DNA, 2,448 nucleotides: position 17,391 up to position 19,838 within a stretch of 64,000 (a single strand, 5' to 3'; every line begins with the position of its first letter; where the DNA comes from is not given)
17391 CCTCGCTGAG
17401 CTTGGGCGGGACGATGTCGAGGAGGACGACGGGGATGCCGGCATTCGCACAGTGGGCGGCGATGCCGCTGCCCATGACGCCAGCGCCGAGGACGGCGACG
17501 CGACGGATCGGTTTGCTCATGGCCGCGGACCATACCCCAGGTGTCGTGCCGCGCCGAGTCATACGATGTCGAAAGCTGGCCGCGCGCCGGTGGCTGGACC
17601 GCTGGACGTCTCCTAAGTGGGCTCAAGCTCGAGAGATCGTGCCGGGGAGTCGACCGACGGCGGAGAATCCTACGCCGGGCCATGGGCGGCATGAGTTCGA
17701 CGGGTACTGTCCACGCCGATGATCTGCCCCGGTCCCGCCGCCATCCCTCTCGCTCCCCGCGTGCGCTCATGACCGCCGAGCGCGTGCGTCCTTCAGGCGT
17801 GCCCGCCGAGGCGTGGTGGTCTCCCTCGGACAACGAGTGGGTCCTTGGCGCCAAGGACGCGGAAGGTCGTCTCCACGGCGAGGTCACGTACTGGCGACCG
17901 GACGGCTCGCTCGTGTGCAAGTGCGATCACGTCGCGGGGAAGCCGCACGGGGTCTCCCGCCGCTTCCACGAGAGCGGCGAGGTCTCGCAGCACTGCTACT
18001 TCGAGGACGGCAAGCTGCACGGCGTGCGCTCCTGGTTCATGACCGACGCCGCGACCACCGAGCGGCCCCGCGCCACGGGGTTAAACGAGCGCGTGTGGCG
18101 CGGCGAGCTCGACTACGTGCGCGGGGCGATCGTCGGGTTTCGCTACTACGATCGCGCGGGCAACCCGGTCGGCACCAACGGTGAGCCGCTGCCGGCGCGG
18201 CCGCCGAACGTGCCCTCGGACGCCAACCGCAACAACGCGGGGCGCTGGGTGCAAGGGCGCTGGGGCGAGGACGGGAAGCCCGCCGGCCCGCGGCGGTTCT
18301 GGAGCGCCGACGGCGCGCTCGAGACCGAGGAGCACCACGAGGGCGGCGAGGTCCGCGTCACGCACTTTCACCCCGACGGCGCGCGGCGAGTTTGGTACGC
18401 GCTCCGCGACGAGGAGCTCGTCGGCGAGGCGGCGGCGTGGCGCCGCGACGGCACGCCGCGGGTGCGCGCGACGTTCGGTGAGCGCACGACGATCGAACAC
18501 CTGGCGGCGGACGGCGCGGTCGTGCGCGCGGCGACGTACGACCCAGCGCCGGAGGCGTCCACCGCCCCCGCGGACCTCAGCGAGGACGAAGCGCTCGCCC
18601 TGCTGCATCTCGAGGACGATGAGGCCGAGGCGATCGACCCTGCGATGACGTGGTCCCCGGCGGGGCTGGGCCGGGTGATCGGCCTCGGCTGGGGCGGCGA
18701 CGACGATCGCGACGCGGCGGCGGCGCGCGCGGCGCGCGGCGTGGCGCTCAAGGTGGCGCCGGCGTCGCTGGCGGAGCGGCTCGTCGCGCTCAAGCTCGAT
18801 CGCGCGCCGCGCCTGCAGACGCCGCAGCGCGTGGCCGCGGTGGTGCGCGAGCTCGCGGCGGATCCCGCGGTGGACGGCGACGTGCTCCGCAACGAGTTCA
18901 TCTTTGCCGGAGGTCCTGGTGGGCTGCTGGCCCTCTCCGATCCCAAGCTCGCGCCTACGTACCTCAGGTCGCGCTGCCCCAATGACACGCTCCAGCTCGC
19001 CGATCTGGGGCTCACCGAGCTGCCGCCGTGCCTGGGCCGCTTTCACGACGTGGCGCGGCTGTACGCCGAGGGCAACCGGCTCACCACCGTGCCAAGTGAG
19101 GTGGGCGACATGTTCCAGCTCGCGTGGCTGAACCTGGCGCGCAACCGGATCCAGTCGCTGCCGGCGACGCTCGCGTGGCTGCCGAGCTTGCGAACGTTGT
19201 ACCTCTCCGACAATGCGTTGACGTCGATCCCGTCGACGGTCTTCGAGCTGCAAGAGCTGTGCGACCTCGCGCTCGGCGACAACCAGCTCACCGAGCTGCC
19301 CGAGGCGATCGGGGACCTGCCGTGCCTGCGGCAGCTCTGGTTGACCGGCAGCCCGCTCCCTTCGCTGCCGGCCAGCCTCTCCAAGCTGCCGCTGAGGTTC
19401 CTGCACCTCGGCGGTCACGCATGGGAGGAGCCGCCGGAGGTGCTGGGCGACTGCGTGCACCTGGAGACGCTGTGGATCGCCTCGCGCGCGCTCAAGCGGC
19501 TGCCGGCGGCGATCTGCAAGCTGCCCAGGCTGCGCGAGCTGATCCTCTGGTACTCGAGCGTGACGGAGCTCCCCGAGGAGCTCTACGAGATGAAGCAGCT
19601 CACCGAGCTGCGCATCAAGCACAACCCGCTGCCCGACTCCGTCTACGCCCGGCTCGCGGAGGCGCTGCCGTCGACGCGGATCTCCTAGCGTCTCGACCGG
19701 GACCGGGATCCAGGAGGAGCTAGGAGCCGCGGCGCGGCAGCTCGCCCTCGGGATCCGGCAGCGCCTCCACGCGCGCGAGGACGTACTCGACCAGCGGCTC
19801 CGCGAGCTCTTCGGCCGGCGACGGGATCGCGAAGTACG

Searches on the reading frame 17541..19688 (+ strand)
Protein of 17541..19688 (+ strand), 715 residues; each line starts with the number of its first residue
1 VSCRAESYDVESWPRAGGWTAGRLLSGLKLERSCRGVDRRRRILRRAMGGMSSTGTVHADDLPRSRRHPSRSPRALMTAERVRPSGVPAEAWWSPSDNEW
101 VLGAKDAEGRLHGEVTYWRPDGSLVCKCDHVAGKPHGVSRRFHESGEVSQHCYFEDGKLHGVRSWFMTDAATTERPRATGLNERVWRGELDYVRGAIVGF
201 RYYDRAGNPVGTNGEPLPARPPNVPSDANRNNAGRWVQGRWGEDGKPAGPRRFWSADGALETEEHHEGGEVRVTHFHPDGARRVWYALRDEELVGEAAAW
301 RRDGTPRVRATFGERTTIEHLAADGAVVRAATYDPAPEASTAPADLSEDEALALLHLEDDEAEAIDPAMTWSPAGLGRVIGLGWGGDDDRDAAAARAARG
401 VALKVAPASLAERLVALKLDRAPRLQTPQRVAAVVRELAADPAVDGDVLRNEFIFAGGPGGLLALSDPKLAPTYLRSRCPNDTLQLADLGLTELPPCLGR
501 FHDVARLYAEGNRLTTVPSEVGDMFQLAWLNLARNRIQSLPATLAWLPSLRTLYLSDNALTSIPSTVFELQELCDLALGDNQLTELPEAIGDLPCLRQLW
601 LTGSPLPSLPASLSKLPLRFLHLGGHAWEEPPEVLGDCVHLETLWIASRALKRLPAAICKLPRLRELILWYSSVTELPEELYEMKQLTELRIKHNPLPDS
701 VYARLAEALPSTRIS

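Call 61: search_protein_families(library=pfam, proteins=[window:17541-19688:+], max_evalue=0.001)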
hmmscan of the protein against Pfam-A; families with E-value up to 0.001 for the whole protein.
window:17541-19688:+ (715 aa): 6 families
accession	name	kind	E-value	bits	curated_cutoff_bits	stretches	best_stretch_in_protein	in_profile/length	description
PF23598.1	LRR_14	-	1e-22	80.8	40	2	520-603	42-123/353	Leucine-rich repeat region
PF13855.12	LRR_8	-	1.1e-21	76.8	27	2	548-606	1-61/61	Leucine rich repeat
PF12799.13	LRR_4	-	3.5e-19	68.8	27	1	527-564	3-40/44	Leucine Rich repeats (2 copies)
PF00560.39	LRR_1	-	1.8e-08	33.3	20.6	0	549-567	1-20/23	Leucine Rich Repeat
PF25019.1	LRR_R13L1-DRL21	-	0.00065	20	27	0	548-602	69-125/127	R13L1/DRL21 LRRs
PF07661.19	MORN_2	-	0.00078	19.8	29.6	0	136-156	2-22/22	MORN repeat variant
